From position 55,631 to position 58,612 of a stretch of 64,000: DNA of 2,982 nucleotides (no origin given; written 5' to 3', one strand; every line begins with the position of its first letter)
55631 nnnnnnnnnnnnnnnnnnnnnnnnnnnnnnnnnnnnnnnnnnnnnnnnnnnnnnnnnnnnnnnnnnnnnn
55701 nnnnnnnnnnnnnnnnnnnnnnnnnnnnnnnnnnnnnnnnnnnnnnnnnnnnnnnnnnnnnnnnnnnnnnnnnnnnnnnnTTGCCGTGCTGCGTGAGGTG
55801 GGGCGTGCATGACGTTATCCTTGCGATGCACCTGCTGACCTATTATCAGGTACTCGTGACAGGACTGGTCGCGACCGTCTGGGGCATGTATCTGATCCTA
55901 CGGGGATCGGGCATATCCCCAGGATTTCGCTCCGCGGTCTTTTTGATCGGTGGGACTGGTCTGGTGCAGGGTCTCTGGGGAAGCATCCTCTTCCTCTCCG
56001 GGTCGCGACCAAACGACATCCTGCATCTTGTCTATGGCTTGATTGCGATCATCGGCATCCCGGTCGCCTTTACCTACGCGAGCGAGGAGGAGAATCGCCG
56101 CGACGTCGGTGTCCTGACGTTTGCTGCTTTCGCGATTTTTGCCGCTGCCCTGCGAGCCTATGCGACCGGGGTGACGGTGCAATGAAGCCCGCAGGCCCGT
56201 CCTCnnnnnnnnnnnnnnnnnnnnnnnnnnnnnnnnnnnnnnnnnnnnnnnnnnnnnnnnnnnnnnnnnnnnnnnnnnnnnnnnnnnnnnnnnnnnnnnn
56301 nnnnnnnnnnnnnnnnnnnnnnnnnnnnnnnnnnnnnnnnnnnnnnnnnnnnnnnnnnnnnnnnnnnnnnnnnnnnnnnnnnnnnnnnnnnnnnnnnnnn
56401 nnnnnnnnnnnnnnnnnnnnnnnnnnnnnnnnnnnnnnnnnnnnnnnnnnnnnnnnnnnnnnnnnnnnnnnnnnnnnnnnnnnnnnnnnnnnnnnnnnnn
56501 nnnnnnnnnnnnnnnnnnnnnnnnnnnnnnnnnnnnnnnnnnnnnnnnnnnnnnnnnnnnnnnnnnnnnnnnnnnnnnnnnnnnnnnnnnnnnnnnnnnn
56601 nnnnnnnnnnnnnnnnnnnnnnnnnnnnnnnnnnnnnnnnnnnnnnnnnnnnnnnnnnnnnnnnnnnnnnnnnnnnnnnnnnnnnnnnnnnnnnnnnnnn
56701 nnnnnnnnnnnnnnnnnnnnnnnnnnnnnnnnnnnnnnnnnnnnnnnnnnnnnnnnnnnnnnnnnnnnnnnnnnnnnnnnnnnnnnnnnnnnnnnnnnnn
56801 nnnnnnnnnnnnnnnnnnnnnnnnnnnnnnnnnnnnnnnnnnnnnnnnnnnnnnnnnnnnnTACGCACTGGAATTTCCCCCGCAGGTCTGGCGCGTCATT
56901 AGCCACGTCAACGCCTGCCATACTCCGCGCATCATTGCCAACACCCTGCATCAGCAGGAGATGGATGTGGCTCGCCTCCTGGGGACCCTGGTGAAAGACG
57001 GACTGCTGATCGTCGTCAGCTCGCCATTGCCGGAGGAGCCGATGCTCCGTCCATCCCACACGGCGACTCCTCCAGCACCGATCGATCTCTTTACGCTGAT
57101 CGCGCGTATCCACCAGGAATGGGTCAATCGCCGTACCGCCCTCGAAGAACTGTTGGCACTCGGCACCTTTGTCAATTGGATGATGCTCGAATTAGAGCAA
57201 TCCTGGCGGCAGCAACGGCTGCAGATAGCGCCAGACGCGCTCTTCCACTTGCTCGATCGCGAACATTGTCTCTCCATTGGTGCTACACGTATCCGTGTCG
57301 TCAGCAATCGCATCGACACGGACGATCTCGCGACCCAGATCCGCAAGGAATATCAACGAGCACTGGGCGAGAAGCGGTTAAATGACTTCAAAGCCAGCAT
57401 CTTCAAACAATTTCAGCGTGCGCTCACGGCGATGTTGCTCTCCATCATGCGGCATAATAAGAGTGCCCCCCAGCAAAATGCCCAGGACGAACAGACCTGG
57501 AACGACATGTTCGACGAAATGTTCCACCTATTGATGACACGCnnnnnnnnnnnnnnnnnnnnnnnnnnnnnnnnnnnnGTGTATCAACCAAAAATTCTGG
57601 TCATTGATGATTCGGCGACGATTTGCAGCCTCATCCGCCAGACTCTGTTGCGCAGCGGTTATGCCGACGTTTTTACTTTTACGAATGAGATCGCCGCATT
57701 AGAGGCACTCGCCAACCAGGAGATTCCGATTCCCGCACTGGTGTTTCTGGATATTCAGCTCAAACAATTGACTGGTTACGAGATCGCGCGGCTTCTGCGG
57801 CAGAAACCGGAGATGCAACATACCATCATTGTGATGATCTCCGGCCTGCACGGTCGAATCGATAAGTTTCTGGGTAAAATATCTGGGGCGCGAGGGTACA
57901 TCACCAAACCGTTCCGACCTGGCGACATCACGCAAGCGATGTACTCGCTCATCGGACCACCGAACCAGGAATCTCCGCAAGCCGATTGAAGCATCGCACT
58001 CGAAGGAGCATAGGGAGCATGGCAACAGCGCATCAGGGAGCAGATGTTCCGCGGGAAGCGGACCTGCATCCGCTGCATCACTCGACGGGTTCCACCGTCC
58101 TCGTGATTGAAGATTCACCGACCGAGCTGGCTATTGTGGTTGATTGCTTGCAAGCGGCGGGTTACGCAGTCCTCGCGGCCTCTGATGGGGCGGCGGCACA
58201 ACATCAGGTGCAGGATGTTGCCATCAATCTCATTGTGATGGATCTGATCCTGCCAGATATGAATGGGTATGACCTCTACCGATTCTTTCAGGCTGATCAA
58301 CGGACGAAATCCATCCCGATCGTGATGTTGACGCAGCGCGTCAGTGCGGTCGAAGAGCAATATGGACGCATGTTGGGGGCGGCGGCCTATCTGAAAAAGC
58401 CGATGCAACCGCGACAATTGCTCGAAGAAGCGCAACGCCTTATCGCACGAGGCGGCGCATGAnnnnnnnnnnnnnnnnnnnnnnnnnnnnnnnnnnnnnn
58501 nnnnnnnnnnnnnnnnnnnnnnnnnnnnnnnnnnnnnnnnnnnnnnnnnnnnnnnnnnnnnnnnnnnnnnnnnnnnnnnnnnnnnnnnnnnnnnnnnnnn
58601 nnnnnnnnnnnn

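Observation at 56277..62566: Translationally coupled chemosensory-like operon with a DUF4388 protein but no MCP, CheR or CheB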

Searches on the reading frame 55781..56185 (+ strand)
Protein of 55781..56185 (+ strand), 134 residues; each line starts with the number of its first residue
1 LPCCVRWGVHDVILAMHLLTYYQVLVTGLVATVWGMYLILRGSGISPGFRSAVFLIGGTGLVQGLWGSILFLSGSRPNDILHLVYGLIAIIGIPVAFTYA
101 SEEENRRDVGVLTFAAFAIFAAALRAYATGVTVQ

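Call 3: search_protein_families(library=pfam, proteins=[window:55781-56185:+], max_evalue=0.01)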
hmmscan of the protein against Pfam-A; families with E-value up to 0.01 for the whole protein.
window:55781-56185:+ (134 aa): 0 families

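Call 34: search_protein_families(library=ncbifam, proteins=[window:55781-56185:+], max_evalue=0.01)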
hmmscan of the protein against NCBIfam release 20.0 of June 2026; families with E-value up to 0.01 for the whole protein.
window:55781-56185:+ (134 aa): 0 families

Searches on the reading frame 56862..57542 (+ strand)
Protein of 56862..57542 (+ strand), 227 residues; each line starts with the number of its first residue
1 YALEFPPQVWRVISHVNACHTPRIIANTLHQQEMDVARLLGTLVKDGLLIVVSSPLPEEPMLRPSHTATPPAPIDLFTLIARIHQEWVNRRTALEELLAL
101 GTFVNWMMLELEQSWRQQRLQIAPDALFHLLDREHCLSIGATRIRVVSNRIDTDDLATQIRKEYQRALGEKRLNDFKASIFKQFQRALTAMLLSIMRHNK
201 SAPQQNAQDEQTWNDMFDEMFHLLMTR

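Call 36: search_protein_families(library=pfam, proteins=[window:56862-57542:+], max_evalue=10)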
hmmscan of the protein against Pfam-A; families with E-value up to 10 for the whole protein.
window:56862-57542:+ (227 aa): 2 families
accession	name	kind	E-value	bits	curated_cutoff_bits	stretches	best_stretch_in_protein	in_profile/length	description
PF17082.10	Spc29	-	0.066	13.5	31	1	147-210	6-79/245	Spindle Pole Component 29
PF16725.10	Nucleolin_bd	-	0.091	13.1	27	1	149-185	27-62/70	Nucleolin binding domain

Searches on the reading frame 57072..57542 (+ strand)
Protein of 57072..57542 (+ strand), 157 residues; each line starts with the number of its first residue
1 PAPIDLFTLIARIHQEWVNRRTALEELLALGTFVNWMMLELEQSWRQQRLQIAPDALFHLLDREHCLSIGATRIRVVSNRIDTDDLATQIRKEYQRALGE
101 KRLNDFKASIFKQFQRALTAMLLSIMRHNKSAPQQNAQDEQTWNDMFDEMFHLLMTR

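Call 64: predict_structure(alignment_id=A4)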
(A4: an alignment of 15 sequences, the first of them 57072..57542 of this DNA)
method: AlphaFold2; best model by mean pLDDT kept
length: 157 residues; sequences in the alignment: 15
mean_pLDDT: 92.4   pTM: 0.87
mean pLDDT of the five models: 92.4, 91.9, 91.7, 90.9, 90.7
residues with pLDDT >= 90: 121; 70-90: 31; 50-70: 5; < 50: 0
segments of 3 or more residues with pLDDT < 50: none
pLDDT, mean of each block of 10 residues (from residue 1): 79 96 97 96 88 94 93 94 96 96 96 96 85 84 95 95
secondary structure, 60 per line:
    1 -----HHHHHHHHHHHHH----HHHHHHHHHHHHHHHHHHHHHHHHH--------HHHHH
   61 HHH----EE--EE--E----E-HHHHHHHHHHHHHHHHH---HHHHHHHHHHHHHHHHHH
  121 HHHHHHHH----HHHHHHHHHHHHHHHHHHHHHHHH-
elements in order: H6-18 H23-47 H56-63 H83-99 H103-128 H133-156

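Call 68: fold_search(model_id=the predicted structure, library=pdb)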
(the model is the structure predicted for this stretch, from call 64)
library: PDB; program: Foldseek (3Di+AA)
matches with E <= 10: 212; with E <= 0.001: 0
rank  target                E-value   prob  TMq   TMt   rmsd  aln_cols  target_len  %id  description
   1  5j5l                  6.4e-01  0.44  0.35  0.36  10.9       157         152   11  CRYSTAL STRUCTURE OF AFMP4P IN COMPLEX WITH ARACHIDONIC ACID (released 2017-04-05)
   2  9bj7_E                7.8e-01  0.33  0.32  0.32  12.6       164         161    8  Crystal structure of the N-terminal truncated AbiV (residues 24-201) (released 2025-08-13)
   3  9bj6_D                7.8e-01  0.12  0.22  0.22  15.4       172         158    9  Crystal structure of the HEPN family member AbiV, an RNase in a two-component antiphage system in Lactococcus lactis (released 2025-08-13)
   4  9bj5_B                9.1e-01  0.13  0.23  0.23  14.3       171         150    8  Crystal structure of the HEPN family member AbiV (P212121 space group) (released 2025-08-13)
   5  9bj7_F                9.6e-01  0.10  0.21  0.22  14.0       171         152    9  Crystal structure of the N-terminal truncated AbiV (residues 24-201) (released 2025-08-13)
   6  5vjs                  1.0e+00  0.08  0.19  0.16  18.0       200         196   12  De Novo Photosynthetic Reaction Center Protein Equipped with Heme B, a synthetic Zn porphyrin, and Zn(II) cations (released 2018-04-25)
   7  9bj7_A                1.1e+00  0.35  0.36  0.35  12.7       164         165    8  Crystal structure of the N-terminal truncated AbiV (residues 24-201) (released 2025-08-13)
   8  9bj7_C                1.1e+00  0.30  0.35  0.33  13.0       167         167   10  Crystal structure of the N-terminal truncated AbiV (residues 24-201) (released 2025-08-13)
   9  9bj7_B                1.1e+00  0.18  0.29  0.30  12.2       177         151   10  Crystal structure of the N-terminal truncated AbiV (residues 24-201) (released 2025-08-13)
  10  5gox_A                1.1e+00  0.04  0.14  0.12  23.7       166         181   13  Eukaryotic Rad50 Functions as A Rod-shaped Dimer (released 2017-02-01)
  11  8d9p                  1.2e+00  0.23  0.36  0.31  11.8       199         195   10  De Novo Photosynthetic Reaction Center Protein Equipped with Heme B and Mn(II) cations (released 2022-09-28)
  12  4tql_A                1.3e+00  0.08  0.20  0.16  30.9       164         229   12  Computationally designed three helix bundle (released 2014-10-15)
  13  5ipx                  1.4e+00  0.04  0.16  0.10  23.1       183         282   11  Structure of ORF49 from KSHV (released 2016-11-16)
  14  9bj7_G                1.5e+00  0.28  0.36  0.35  12.8       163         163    8  Crystal structure of the N-terminal truncated AbiV (residues 24-201) (released 2025-08-13)
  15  4zvb_B                1.5e+00  0.15  0.30  0.31  13.1       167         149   12  Crystal structure of globin domain of the E. coli DosC - form II (ferrous) (released 2015-11-11)
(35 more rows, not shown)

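Call 78: search_protein_representatives(alignment_id=A4)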
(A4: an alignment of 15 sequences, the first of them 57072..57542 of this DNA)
Query: 15 sequences, 156 profile positions. Proteins with E-value up to 0.001 (for the whole library): 27; up to 1e-10: 25; up to 1e-30: 16. The best 27 are listed.
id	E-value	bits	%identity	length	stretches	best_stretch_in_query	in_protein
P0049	1.5e-56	206.8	-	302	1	1-155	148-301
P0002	1.5e-54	200.3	-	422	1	2-154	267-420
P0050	3.1e-51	189.5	-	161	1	1-154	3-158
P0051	1.6e-50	187.2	-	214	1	1-153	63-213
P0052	2.3e-48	180.2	-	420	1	1-152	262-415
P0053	8.3e-48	178.4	-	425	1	2-153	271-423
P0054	6.2e-45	169.1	-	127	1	25-154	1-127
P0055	9.4e-45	168.5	-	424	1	1-149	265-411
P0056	6.7e-44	165.7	-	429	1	3-153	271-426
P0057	1.5e-43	164.6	-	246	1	2-153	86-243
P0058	2.3e-40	154.2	-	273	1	1-150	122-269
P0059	2.4e-38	147.7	-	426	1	2-154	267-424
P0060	3.5e-34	134.2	-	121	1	38-153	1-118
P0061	1.2e-32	129.1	-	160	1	2-114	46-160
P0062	8.1e-32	126.5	-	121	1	1-106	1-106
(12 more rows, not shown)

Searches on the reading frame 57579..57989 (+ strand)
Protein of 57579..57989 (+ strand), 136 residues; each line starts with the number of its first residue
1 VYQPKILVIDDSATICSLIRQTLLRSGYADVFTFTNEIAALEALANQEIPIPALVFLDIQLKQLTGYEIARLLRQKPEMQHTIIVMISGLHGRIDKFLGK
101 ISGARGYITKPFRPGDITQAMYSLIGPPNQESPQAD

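Call 3: search_protein_families(library=pfam, proteins=[window:57579-57989:+], max_evalue=0.01)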
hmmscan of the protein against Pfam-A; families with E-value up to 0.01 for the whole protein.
window:57579-57989:+ (136 aa): 1 family
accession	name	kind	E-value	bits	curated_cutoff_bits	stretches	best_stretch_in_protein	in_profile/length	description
PF00072.30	Response_reg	-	5.4e-19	68.8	30.2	1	6-121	1-110/111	Response regulator receiver domain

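Call 34: search_protein_families(library=ncbifam, proteins=[window:57579-57989:+], max_evalue=0.01)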
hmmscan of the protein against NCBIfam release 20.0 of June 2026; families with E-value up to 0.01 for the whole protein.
window:57579-57989:+ (136 aa): 83 families (the best 25 are shown)
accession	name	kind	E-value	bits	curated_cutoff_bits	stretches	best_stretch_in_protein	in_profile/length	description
NF007135.0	PRK09581.1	equivalog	5.6e-15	55.1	474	1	5-114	4-109/457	PleD family two-component system response regulator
NF040534.1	resp_reg_YycF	equivalog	1.5e-14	53.8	340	1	5-114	2-104/231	response regulator YycF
NF008296.0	PRK11083.1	equivalog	3.2e-14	52.9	273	1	1-119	1-112/228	two-component system response regulator CreB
TIGR02154.1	PhoB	equivalog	3.6e-14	52.6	296.2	1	3-118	2-113/226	phosphate regulon transcriptional regulator PhoB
NF033117.2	vanR_ACDEGLN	exception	5.7e-14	52.2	350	1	6-117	1-105/226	VanR-ABDEGLN family response regulator transcription factor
NF012227.0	AdeR_RR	equivalog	7.1e-14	51.8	340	1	5-120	13-121/239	efflux system response regulator transcription factor AdeR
NF041866.1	EpsW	equivalog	7.3e-14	51.5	200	1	6-122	8-122/131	exopolysaccharide biosynthesis response regulator EpsW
NF053854.1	RespRegPhoBBctds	equivalog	7.9e-14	51.6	270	1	6-117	1-107/225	two-component system response regulator PhoB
NF045944.1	ResRegRpaBCyano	equivalog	1.1e-13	51.1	330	1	7-122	1-109/229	response regulator transcription factor RpaB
NF033120.0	vanR_FM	exception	2.3e-13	50.3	460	1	4-117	4-110/231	vancomycin resistance response regulator transcription factor, VanR-F/VanR-M family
NF008034.0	PRK10766.1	equivalog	2.5e-12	46.8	275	1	5-114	4-106/231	two-component system response regulator TorR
NF040689.1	MtrAB_MtrA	equivalog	4.3e-12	45.9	300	1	6-118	1-106/219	MtrAB system response regulator MtrA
NF045717.1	DVU0259_DivK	exception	5.5e-12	45.9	160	1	4-123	3-114/117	DVU0259 family response regulator domain-containing protein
NF000401.1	vanR-A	exception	6.8e-12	45.3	500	1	5-117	4-109/231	vancomycin resistance response regulator transcription factor VanR-A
NF007005.1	PRK09468.1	equivalog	2e-11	43.8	331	1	3-124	3-118/237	osmolarity response regulator transcription factor OmpR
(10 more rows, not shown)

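Call 102: search_solved_structures(query=window:57579-57986:+, max_evalue=1e-8)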
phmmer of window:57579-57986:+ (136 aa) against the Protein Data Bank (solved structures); distinct sequences matched with E-value up to 1e-8: 30.
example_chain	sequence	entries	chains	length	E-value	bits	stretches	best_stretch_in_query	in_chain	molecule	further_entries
1mvo_A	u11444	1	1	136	2.8e-16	63.2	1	4-125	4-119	PhoP response regulator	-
8fk2_A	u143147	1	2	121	3.1e-14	56.6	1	4-117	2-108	Putative response regulator CovR VicR-like protein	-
1nxo_A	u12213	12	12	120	5.6e-13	52.5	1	4-119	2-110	DNA-binding response regulator | Response regulator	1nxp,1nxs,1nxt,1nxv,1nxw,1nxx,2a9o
6eb7_A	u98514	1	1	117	7.8e-13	52.1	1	5-119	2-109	DNA-binding response regulator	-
5x5j_A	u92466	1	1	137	3.4e-12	50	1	5-122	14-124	AdeR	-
5xjp_A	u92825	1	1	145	4e-12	49.8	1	5-122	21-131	AdeR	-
3h1g_A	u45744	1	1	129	7.4e-12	48.9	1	4-126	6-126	Chemotaxis protein cheY homolog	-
6azr_B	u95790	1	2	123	9e-12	48.6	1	2-123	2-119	Chemotaxis regulator-transmits chemoreceptor signals to flagelllar motor components CheY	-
4ja2_A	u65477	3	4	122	1.1e-11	48.3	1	4-123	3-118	Response regulator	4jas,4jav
3gwg_A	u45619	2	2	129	1.4e-11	48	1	4-126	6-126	Chemotaxis protein cheY homolog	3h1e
3dge_C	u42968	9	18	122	1.6e-11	47.9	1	4-123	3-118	Response regulator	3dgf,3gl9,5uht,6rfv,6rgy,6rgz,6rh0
7cci_A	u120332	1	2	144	2.8e-11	47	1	5-122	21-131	AdeR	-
9dvt_R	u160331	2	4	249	4e-11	46.5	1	3-121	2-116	DNA-binding dual master transcriptional regulator RpaA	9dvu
9lbr_A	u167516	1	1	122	4.1e-11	46.5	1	4-123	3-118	Response regulator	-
3f6p_A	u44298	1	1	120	5.4e-11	46.1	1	4-117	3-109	Transcriptional regulatory protein yycF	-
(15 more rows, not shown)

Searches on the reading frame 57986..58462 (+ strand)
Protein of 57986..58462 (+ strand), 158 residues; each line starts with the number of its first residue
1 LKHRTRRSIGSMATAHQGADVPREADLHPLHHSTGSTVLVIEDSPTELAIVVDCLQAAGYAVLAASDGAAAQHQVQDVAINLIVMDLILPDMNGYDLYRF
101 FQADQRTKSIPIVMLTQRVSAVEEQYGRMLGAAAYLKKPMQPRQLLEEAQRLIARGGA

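Call 3: search_protein_families(library=pfam, proteins=[window:57986-58462:+], max_evalue=0.01)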
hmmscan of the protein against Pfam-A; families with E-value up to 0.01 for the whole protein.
window:57986-58462:+ (158 aa): 2 families
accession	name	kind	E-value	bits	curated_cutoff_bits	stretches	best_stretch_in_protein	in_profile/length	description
PF00072.30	Response_reg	-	8.4e-21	74.7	30.2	1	38-148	1-109/111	Response regulator receiver domain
PF18321.7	3HCDH_RFF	-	0.004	17.9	23.6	0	63-89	1-27/69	3-hydroxybutyryl-CoA dehydrogenase reduced Rossmann-fold domain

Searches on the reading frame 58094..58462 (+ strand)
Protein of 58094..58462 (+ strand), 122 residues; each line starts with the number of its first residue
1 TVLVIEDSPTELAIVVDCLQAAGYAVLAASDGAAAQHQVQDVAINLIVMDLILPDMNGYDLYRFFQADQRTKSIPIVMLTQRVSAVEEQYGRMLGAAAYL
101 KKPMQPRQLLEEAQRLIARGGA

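Call 34: search_protein_families(library=ncbifam, proteins=[window:58094-58462:+], max_evalue=0.01)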
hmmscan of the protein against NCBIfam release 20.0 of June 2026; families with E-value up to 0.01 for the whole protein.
window:58094-58462:+ (122 aa): 91 families (the best 25 are shown)
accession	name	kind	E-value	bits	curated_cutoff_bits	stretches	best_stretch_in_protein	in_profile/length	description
TIGR02154.1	PhoB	equivalog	4.2e-20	72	296.2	1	1-114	4-117/226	phosphate regulon transcriptional regulator PhoB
NF007982.1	PRK10710.1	equivalog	6.5e-19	68.4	380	1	1-118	9-123/235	envelope stress response regulator BaeR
NF008378.0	PRK11173.1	equivalog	5.7e-18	65.1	334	1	2-119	6-120/238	two-component system response regulator ArcA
NF007135.0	PRK09581.1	equivalog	6.8e-18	64.7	474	1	2-112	5-115/457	PleD family two-component system response regulator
NF045944.1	ResRegRpaBCyano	equivalog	8.8e-18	64.5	330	1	3-117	1-112/229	response regulator transcription factor RpaB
NF008296.0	PRK11083.1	equivalog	9.5e-17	61.2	273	1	1-114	5-115/228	two-component system response regulator CreB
NF033120.0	vanR_FM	exception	2.1e-16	60.3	460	1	2-111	6-112/231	vancomycin resistance response regulator transcription factor, VanR-F/VanR-M family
NF007005.1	PRK09468.1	equivalog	3.6e-16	59.3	331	1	2-119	6-121/237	osmolarity response regulator transcription factor OmpR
NF040534.1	resp_reg_YycF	equivalog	1.1e-15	57.5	340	1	2-112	3-110/231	response regulator YycF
NF008034.0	PRK10766.1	equivalog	1.9e-15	57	275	1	2-118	5-118/231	two-component system response regulator TorR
NF008199.0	PRK10955.1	equivalog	2.6e-15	57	341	1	2-117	4-115/232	envelope stress response regulator transcription factor CpxR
NF033117.2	vanR_ACDEGLN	exception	1.4e-14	54.2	350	1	2-110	1-106/226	VanR-ABDEGLN family response regulator transcription factor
NF040689.1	MtrAB_MtrA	equivalog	2.1e-14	53.4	300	1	2-111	1-107/219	MtrAB system response regulator MtrA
NF041866.1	EpsW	equivalog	2.4e-14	53.1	200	1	1-116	7-124/131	exopolysaccharide biosynthesis response regulator EpsW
NF012023.0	PRK15479.1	equivalog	2.5e-14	53.4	337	1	2-110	3-109/224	transcriptional regulator TctD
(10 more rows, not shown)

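Call 103: search_solved_structures(query=window:58094-58459:+, max_evalue=1e-10)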
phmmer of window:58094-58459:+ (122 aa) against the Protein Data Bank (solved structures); distinct sequences matched with E-value up to 1e-10: 30.
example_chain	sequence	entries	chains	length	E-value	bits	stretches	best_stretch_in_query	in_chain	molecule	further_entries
4hnr_A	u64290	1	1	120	1.9e-16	63.5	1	2-116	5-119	Chemotaxis protein CheY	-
4h60_A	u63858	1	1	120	1.9e-16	63.5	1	2-116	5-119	Chemotaxis protein CheY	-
3dge_C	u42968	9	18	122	3.6e-16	62.6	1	2-117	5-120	Response regulator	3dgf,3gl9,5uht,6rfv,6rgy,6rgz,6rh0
6azr_B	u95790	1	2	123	3.7e-16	62.6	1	2-117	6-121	Chemotaxis regulator-transmits chemoreceptor signals to flagelllar motor components CheY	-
4ja2_A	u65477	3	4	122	6.1e-16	61.9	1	2-117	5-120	Response regulator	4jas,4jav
9lbr_A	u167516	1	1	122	9.6e-16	61.2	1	2-117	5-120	Response regulator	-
3nhz_A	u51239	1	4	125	2.9e-15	59.7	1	2-116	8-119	Two component system transcriptional regulator mtrA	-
6rh1_C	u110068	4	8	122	5e-15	58.9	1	2-117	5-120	Response regulator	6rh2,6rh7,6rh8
2gwr_A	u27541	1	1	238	1.3e-14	57.6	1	2-116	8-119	DNA-binding response regulator mtrA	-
3t6k_A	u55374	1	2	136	3.1e-14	56.4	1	1-119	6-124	Response regulator receiver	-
1xhe_A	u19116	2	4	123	3.2e-14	56.3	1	2-119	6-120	Aerobic respiration control protein arcA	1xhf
9dvt_R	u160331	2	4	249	3.5e-14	56.2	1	2-119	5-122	DNA-binding dual master transcriptional regulator RpaA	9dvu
4uhj_A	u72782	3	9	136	8.7e-14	54.9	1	2-119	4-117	TRANSCRIPTIONAL REGULATORY PROTEIN CPXR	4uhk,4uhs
1m5t_A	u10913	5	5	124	9.7e-14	54.8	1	2-119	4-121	cell division response regulator DivK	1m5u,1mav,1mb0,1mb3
2oqr_A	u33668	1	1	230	1.3e-13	54.4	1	2-121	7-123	Sensory transduction protein regX3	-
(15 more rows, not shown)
